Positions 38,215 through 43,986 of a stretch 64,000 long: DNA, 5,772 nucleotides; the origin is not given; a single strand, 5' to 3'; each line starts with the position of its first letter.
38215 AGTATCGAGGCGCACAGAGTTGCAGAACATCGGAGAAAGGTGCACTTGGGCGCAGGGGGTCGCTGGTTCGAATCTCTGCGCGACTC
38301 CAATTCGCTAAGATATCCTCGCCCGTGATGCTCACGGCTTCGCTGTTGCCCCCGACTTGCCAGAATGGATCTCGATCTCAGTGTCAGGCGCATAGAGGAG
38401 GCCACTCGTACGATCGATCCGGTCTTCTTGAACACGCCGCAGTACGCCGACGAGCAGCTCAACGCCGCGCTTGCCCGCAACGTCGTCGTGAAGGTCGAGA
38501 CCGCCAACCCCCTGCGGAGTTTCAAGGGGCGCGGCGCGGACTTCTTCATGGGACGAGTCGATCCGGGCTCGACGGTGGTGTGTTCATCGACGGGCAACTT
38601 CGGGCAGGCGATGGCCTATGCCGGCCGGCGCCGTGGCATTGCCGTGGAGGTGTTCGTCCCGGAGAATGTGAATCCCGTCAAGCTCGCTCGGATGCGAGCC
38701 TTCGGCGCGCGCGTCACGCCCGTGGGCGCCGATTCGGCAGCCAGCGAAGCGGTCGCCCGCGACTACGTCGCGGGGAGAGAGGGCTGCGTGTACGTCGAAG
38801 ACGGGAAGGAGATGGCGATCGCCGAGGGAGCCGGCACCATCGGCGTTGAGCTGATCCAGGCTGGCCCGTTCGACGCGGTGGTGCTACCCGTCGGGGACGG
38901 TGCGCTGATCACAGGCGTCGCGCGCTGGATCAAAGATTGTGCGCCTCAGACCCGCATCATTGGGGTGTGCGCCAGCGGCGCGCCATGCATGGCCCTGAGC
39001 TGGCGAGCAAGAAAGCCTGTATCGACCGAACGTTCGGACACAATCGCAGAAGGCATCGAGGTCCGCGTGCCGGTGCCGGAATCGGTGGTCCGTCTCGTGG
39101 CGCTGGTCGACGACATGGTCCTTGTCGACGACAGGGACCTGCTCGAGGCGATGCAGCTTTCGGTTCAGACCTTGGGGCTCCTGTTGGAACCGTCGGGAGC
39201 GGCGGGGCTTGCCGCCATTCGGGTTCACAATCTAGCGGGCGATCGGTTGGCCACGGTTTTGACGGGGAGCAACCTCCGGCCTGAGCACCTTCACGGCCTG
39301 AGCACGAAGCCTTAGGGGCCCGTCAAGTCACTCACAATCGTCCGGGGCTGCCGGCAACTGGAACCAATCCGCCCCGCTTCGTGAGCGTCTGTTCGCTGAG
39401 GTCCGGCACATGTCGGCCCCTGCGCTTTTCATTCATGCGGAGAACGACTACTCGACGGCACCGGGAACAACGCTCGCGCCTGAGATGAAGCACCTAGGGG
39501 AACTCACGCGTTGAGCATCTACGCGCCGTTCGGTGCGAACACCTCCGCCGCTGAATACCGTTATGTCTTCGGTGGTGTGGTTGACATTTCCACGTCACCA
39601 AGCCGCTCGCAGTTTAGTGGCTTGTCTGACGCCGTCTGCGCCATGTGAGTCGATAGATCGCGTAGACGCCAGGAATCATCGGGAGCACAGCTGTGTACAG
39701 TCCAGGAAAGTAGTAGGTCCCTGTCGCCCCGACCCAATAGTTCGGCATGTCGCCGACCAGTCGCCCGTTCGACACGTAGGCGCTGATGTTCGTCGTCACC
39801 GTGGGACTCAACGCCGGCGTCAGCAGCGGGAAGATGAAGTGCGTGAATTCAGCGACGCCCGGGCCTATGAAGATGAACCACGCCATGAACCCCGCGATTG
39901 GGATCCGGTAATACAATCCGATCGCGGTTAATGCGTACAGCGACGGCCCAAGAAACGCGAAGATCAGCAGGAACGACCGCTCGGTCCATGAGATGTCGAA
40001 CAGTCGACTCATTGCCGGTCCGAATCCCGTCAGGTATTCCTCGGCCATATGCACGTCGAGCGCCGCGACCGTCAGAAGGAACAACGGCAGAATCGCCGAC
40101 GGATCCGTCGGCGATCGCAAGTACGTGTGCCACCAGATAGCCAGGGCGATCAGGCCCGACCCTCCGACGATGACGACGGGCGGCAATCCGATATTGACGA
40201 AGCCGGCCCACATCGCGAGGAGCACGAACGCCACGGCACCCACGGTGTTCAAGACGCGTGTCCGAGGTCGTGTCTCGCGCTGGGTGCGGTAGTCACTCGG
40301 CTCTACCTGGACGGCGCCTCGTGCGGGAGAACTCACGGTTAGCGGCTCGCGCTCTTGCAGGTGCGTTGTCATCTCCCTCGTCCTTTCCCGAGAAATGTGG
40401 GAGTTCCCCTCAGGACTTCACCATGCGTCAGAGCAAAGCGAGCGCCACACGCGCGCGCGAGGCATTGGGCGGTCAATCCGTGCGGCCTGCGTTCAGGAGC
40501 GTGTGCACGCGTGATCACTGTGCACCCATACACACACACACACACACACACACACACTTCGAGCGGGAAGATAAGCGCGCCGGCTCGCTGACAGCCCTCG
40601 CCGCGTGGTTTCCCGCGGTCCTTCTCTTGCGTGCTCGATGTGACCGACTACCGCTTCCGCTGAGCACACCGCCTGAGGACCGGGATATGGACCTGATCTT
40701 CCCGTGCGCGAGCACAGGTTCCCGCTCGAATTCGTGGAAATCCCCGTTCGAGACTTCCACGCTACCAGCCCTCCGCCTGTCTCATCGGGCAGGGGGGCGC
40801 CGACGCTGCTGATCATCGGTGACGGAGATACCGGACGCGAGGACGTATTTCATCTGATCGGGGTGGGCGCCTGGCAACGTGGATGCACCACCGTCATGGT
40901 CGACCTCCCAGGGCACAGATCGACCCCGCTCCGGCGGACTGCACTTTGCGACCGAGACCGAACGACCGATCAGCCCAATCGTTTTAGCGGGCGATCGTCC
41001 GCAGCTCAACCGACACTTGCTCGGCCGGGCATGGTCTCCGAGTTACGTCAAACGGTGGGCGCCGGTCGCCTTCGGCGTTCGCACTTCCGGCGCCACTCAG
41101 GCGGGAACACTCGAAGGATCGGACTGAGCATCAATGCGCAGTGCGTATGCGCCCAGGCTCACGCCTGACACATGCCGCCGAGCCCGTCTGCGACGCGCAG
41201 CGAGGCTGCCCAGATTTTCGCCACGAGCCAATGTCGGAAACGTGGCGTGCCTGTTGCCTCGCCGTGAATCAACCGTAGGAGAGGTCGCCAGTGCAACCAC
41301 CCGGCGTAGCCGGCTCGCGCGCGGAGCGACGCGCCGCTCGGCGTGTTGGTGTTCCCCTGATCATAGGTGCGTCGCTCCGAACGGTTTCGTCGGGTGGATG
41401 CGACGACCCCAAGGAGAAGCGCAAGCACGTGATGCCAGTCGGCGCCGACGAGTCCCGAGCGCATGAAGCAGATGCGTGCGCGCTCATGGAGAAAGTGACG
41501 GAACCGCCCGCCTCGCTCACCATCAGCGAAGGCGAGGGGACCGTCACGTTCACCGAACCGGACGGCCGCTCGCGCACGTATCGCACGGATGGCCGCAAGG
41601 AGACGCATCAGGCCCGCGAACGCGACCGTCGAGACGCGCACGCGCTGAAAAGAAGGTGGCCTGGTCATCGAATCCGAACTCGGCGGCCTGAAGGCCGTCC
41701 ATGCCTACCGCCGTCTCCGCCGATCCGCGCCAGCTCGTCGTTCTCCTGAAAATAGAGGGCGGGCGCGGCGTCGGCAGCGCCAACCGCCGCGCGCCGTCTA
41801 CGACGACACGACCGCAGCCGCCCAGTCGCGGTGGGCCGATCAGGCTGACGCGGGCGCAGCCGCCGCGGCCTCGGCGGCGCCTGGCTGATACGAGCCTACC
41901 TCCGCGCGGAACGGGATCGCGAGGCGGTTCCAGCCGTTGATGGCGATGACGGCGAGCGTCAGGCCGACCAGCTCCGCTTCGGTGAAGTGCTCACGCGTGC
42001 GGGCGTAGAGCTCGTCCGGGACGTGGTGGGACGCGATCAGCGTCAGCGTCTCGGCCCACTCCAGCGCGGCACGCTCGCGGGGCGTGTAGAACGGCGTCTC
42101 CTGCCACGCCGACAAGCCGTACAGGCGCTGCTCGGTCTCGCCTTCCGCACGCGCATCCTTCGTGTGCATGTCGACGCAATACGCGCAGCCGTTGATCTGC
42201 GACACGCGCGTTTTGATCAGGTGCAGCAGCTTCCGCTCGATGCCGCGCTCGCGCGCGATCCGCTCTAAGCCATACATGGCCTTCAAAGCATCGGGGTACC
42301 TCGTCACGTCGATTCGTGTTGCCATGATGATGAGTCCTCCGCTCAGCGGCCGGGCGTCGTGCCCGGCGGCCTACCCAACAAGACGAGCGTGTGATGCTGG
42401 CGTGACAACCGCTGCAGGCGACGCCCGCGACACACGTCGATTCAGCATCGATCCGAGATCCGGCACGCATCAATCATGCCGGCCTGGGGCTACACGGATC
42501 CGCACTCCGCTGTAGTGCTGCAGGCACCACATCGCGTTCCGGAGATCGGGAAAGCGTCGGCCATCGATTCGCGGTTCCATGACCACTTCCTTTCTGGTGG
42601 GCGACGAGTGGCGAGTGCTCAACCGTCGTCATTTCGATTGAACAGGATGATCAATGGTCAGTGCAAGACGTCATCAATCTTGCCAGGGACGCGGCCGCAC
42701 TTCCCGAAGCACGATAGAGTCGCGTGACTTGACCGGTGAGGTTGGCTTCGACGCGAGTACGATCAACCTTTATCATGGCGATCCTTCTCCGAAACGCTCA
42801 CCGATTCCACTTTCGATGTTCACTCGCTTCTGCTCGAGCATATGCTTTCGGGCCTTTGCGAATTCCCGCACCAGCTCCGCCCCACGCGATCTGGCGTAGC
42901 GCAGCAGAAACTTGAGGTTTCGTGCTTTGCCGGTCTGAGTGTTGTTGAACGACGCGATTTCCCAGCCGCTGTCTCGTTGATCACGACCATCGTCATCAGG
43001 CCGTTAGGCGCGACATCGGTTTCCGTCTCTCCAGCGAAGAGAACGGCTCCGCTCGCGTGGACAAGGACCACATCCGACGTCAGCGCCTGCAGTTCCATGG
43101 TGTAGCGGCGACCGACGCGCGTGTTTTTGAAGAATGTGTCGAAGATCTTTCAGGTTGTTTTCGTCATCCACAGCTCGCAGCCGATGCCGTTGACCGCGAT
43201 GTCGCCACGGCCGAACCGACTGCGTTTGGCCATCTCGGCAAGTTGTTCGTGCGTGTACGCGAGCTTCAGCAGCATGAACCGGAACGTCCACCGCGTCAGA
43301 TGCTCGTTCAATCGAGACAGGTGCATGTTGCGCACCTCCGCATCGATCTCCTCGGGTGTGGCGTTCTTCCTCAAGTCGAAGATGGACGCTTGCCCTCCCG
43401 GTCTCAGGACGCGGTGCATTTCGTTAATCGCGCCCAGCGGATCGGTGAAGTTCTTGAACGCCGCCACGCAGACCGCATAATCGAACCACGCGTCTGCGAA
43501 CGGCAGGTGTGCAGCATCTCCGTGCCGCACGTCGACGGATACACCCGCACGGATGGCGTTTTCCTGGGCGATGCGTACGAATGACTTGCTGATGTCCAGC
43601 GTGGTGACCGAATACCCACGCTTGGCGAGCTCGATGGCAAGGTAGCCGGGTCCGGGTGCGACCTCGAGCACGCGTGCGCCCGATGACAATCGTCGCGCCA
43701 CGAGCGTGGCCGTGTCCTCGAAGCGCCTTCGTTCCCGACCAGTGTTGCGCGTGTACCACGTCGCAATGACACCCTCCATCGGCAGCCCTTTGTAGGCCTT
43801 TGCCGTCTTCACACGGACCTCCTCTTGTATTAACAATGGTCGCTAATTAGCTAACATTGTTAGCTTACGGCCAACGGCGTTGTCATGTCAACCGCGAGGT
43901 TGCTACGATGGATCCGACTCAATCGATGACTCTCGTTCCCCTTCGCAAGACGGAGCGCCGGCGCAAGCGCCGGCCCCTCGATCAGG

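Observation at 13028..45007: Inverted pair of about 112-nt tRNA-Pro-like 3' fragments bracketing about 32 kb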

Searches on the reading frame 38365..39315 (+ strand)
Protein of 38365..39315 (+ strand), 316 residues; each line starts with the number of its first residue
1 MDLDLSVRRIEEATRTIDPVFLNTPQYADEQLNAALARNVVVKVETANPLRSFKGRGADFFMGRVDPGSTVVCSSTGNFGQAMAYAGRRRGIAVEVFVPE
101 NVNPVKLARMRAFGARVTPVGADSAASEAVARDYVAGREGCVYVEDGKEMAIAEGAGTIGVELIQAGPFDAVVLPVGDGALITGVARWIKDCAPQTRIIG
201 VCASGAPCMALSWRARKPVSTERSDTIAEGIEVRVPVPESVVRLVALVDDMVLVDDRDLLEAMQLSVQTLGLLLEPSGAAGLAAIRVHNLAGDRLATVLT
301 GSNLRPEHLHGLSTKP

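Call 15: search_protein_families(library=pfam, proteins=[window:38365-39312:+], max_evalue=0.01)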
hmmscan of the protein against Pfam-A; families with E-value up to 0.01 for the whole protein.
window:38365-39312:+ (316 aa): 1 family
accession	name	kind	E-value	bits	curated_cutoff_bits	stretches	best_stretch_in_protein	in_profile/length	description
PF00291.31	PALP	-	3.2e-68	230.7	35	1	21-301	5-295/295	Pyridoxal-phosphate dependent enzyme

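Call 26: find_encoding_contigs(protein=window:38365-39315:+, flank=10000, max_places=10)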
Protein window:38365-39315:+ (316 aa): 1 contig read that carries it; 1 place shown.
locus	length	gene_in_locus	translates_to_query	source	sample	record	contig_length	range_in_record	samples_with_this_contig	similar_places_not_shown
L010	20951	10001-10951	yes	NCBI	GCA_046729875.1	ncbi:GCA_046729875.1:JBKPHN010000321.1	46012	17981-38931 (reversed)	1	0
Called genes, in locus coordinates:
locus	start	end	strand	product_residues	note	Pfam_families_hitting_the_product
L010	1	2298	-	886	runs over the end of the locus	PF12704:MacB_PCD, PF02687:FtsX, PF12704:MacB_PCD, PF02687:FtsX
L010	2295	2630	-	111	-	PF03551:PadR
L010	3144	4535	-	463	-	-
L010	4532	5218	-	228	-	PF00005:ABC_tran, PF02463:SMC_N (faint)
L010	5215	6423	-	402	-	PF12704:MacB_PCD, PF02687:FtsX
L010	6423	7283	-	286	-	PF12704:MacB_PCD (weak), PF02687:FtsX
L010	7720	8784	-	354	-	PF17164:DUF5122, PF22888:FIMAH (weak)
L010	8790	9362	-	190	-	PF17164:DUF5122 (faint)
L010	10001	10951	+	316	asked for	PF00291:PALP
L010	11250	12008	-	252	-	-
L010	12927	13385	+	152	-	-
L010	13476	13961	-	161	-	PF02627:CMD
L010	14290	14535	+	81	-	-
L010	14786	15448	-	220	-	PF01209:Ubie_methyltran, PF05175:MTS (weak), PF13489:Methyltransf_23, PF13847:Methyltransf_31, PF08241:Methyltransf_11, PF08242:Methyltransf_12, PF13649:Methyltransf_25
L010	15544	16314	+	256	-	PF00440:TetR_N, PF02909:TetR_C_1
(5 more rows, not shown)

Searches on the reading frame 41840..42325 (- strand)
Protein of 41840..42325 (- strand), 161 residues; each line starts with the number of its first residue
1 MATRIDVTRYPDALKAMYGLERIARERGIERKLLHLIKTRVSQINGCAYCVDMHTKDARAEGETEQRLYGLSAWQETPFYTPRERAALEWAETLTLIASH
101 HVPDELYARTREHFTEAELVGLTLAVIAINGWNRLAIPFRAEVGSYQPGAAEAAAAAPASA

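Call 15: search_protein_families(library=pfam, proteins=[window:41843-42325:-], max_evalue=0.01)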
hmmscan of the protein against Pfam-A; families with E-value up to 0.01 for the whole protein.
window:41843-42325:- (161 aa): 1 family
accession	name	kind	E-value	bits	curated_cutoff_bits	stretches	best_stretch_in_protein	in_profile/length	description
PF02627.25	CMD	-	8.3e-22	77.4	23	1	11-92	1-83/84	Carboxymuconolactone decarboxylase family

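Call 27: find_encoding_contigs(protein=window:41840-42325:-, flank=10000, max_places=10)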
Protein window:41840-42325:- (161 aa): 1 contig read that carries it; 1 place shown.
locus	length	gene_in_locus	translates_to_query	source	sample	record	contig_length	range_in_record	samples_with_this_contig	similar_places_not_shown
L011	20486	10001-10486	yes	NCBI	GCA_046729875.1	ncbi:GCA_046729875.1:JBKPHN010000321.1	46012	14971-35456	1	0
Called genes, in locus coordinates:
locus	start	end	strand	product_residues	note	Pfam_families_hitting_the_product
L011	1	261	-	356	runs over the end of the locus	PF12146:Hydrolase_4, PF00561:Abhydrolase_1, PF12697:Abhydrolase_6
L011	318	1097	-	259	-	PF14525:AraC_binding_2 (weak), PF12833:HTH_18, PF00165:HTH_AraC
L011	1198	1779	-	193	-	-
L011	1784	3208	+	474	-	PF00392:GntR, PF00155:Aminotran_1_2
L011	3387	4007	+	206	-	PF19736:DUF6226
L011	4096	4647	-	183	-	-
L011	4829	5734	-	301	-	PF04389:Peptidase_M28, PF01546:Peptidase_M20 (weak)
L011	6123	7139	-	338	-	PF08100:Dimerisation, PF25213:HVO_A0261_N, PF00891:Methyltransf_2, PF08242:Methyltransf_12 (weak), PF13649:Methyltransf_25 (weak)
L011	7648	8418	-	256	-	PF00440:TetR_N, PF02909:TetR_C_1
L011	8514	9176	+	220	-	PF01209:Ubie_methyltran, PF05175:MTS (weak), PF13489:Methyltransf_23, PF13847:Methyltransf_31, PF08241:Methyltransf_11, PF08242:Methyltransf_12, PF13649:Methyltransf_25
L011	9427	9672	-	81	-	-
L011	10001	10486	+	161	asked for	PF02627:CMD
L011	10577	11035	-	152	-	-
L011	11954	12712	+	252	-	-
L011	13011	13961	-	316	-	PF00291:PALP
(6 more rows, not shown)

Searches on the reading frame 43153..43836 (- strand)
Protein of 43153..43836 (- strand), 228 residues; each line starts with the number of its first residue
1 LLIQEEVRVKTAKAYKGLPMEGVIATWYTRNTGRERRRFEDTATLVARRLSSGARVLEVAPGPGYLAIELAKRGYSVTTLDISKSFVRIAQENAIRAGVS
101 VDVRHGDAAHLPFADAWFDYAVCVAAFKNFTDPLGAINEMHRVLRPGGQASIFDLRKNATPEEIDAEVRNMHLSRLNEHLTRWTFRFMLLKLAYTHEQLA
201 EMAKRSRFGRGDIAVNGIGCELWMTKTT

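Call 15: search_protein_families(library=pfam, proteins=[window:43153-43836:-], max_evalue=0.01)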
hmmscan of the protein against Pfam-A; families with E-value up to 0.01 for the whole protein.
window:43153-43836:- (228 aa): 11 families
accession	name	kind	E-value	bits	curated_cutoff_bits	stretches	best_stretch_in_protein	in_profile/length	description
PF08241.18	Methyltransf_11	-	1.8e-23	83.4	21.2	1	57-150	1-93/95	Methyltransferase domain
PF13649.12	Methyltransf_25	-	2.2e-22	80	27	1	56-148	1-97/97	Methyltransferase domain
PF13847.12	Methyltransf_31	-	2.2e-17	63.5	27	1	51-171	2-129/145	Methyltransferase domain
PF01209.24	Ubie_methyltran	-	9.5e-15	55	20.1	1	51-158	46-157/233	ubiE/COQ5 methyltransferase family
PF13489.12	Methyltransf_23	-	3e-13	50.3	27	1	36-183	3-145/164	Methyltransferase domain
PF08242.18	Methyltransf_12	-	5.9e-11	43.4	30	1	57-149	1-97/98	Methyltransferase domain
PF05175.20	MTS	-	2.4e-05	24.5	23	1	43-173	20-159/170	Methyltransferase small domain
PF07021.18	MetW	-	4.6e-05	23.6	21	1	44-144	5-102/193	Methionine biosynthesis protein MetW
PF00398.26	RrnaAD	-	0.00032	20.3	24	1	50-109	28-86/263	Ribosomal RNA adenine dimethylase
PF05148.21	Methyltransf_8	-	0.0011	19.3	27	1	99-198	104-203/219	Hypothetical methyltransferase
PF03141.22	Methyltransf_29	-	0.0078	15.3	23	1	76-149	144-214/506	Putative S-adenosyl-L-methionine-dependent methyltransferase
